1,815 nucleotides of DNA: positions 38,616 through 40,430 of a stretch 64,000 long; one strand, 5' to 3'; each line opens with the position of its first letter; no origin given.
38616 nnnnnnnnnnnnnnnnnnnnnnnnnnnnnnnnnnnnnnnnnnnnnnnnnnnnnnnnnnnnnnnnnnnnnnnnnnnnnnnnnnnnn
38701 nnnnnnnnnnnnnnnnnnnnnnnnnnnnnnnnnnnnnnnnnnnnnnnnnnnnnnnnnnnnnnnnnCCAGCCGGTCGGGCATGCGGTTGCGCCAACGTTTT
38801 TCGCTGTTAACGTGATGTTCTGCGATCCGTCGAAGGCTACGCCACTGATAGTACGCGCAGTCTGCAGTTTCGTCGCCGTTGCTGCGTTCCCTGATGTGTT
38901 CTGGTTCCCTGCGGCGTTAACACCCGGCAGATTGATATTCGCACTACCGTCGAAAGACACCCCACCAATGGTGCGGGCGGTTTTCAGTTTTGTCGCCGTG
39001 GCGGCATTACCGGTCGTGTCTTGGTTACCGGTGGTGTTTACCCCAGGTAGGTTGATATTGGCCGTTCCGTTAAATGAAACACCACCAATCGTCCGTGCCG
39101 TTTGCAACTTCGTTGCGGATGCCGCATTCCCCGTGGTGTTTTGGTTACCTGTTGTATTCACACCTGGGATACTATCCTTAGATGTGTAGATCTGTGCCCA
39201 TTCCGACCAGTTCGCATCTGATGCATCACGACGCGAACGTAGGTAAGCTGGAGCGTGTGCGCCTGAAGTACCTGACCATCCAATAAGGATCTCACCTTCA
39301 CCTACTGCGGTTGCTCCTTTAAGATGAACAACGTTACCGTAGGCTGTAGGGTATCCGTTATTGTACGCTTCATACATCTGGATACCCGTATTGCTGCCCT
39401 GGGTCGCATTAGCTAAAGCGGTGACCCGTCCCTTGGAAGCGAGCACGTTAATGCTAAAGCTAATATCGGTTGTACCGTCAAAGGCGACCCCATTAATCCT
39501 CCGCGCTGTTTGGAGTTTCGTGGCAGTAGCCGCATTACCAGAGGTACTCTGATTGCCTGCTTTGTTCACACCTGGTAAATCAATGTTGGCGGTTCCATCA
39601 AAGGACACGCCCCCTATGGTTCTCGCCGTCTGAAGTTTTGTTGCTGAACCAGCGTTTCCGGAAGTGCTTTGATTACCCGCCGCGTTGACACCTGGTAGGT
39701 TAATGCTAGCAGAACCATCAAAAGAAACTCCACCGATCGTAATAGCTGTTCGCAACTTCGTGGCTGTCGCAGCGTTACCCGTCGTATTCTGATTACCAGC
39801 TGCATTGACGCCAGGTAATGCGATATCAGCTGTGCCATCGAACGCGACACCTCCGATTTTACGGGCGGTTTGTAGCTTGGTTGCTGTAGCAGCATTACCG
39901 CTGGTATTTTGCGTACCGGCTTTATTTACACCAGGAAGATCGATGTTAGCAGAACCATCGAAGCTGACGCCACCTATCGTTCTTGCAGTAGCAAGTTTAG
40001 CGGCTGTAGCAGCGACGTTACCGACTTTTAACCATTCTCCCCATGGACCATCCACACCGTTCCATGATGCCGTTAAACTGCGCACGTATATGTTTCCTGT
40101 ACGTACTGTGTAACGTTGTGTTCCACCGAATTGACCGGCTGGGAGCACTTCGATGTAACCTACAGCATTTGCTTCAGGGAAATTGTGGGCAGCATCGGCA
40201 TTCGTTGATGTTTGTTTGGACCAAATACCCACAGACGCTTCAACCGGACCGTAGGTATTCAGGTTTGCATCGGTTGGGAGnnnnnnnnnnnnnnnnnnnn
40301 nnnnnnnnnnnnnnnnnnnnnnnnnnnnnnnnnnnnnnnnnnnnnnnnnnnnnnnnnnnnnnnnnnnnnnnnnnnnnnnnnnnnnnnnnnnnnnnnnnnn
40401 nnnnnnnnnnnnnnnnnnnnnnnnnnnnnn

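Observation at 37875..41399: Tail fibre with ~8 in-frame 38-aa tandem repeats and a C-terminal self-cleaving chaperone domain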

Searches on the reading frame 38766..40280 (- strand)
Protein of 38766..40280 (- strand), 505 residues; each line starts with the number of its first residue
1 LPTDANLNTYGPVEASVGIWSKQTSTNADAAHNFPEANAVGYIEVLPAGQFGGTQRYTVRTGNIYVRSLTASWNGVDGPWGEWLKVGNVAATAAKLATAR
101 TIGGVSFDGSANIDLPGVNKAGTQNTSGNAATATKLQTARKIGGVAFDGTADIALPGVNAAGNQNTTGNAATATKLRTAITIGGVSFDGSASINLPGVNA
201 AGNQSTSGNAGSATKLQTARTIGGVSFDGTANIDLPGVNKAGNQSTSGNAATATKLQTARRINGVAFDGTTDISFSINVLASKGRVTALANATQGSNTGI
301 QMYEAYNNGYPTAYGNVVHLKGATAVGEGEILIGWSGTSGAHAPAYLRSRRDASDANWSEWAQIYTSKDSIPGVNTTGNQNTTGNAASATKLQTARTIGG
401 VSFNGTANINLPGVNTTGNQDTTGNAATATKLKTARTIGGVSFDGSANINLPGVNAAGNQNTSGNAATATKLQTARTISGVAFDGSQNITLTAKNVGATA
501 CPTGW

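Call 42: search_solved_structures(query=window:38766-40280:-, max_evalue=1, show_alignments=3)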
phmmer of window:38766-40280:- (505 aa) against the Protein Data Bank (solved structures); distinct sequences matched with E-value up to 1: 3.
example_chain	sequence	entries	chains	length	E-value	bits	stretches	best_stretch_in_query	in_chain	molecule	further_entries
9bk1_A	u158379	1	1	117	0.77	11.8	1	51-94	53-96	L-PSP family protein PSPTO_0102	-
6m73_A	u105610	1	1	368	0.97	11.5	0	311-401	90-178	L-lactate oxidase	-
6m74_A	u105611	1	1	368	0.97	11.5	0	311-401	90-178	L-lactate oxidase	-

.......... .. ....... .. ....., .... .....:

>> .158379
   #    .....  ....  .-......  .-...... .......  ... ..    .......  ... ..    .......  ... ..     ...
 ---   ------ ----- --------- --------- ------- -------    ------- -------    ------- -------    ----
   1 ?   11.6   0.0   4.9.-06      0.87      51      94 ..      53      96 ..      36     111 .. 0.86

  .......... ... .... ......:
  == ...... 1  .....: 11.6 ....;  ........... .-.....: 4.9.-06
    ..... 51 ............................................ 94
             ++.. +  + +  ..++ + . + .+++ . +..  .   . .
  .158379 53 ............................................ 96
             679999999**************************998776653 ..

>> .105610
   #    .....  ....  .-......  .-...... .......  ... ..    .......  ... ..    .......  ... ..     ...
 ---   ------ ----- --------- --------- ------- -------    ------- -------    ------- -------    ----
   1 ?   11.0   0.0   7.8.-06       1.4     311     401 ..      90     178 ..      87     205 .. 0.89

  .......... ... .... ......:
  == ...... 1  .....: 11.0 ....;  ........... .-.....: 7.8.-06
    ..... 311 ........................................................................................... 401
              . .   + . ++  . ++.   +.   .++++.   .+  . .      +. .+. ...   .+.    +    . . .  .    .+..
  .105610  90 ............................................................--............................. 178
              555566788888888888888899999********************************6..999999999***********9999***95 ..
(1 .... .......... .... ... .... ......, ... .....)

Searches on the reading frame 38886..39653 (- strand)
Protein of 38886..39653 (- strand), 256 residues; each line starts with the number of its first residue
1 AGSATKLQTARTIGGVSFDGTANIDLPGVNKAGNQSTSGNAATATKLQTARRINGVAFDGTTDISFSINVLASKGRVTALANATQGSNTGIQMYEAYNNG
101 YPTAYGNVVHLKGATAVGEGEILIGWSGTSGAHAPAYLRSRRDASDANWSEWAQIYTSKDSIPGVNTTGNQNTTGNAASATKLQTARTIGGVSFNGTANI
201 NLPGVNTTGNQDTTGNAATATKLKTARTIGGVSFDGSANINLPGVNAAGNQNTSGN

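Call 54: search_dna_similar(query=window:38886-39653:-, collection=phages, mode=protein, max_rows=40, rows=spread)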
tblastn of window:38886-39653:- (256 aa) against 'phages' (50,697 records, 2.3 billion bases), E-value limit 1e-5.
Records with a match: 137; places in all: 181; records where one place covers at least 80% of the query: 12.
Best place of each record, by identity: 80-90% 7; 60-80% 46; <60% 84.
By first word of the organism name: Acinetobacter 39; Vibrio 35; Escherichia 29; Salmonella 8; Enterobacteria 6; Shewanella 5; Aeromonas 4; Prochlorococcus 4; Phage 2; Punavirus 1; and 4 more.
By host as written in the record: Vibrio harveyi BAA-1116 30; - 12; Escherichia coli 11; Acinetobacter baumannii 8; Acinetobacter johnsonii 6; Vibrio campbellii BB120 5; Shewanella putrefaciens 4; Acinetobacter baumannii (Acibaumc1) 4; and 33 more.
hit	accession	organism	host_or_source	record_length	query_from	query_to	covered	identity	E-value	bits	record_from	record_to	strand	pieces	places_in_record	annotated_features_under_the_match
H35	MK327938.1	Escherichia phage vB_EcoM_Goslar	Escherichia coli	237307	1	256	100%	89.9%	3e-131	513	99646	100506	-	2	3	tail fiber repeat protein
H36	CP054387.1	Escherichia phage CMS-2020a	Escherichia coli strain SCU-175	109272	1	256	100%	61.4%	3e-46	342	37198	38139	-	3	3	record has no annotation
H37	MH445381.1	Escherichia phage P1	Escherichia coli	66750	1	249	80%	73.3%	5e-53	259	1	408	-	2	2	none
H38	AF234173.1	Escherichia phage P1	-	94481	21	202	71%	66.5%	4e-60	271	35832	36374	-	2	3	invertible segment of P1 DNA, inversion is catalysed by site-specific ... | S: S | S: encodes carboxy-terminal end of tail fiber protein S in C(+) phage, ... | 100 pct identical (0 gaps) to fragment of P1 sequence deposited as ... (x2) | 94 pct identical (0 gaps) to region at nt 31972..32776 bacteriophage ... | and 1 other names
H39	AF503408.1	Enterobacteria phage P7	-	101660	1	256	63%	73.9%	2e-22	225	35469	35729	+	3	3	Sv prime; encodes carboxy-terminal end of tail fiber protein gpS ... | C-segment; invertible segment of P7 DNA; inversion is catalysed by ...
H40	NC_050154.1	Escherichia phage D6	Escherichia coli C600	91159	21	202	71%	65.7%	3e-59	266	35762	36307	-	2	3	tail fiber protein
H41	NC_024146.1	Enterobacteria phage 9g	Escherichia coli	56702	1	242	88%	52.1%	1e-22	167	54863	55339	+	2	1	tail fiber protein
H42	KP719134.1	Enterobacteria phage JenK1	Escherichia coli K-12 MG1655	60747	1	246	89%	50.6%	2e-21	162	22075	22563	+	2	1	tail fiber protein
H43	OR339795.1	Escherichia phage phi456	Escherichia coli MC1061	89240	1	256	55%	78.8%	6e-23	224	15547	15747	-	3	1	hypothetical protein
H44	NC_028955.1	Prochlorococcus phage P-TIM68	Prochlorococcus sp. MIT9515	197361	1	256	55%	77.3%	3e-19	167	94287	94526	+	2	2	tail fiber protein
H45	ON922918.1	Escherichia phage vB_EcoM_PD328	Escherichia sp.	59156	1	246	51%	73.3%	7e-21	160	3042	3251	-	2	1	side tail fiber protein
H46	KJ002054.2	Shewanella phage Spp001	Shewanella putrefaciens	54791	1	242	50%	66.9%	7e-20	156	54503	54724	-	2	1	tail fiber repeat family protein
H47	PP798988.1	Acinetobacter phage AB1I1P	Acinetobacter baumannii (Acibaumc1)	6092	1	251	54%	58.8%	6e-16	138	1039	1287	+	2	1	record has no annotation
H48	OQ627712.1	Acinetobacter phage AB1I1M-1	Acinetobacter baumannii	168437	1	251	54%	58.8%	6e-16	138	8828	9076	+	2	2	long tail fiber distal subunit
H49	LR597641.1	Escherichia phage mEp460_ev081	-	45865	67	158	36%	76.1%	6e-40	152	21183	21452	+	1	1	Phage tail fiber protein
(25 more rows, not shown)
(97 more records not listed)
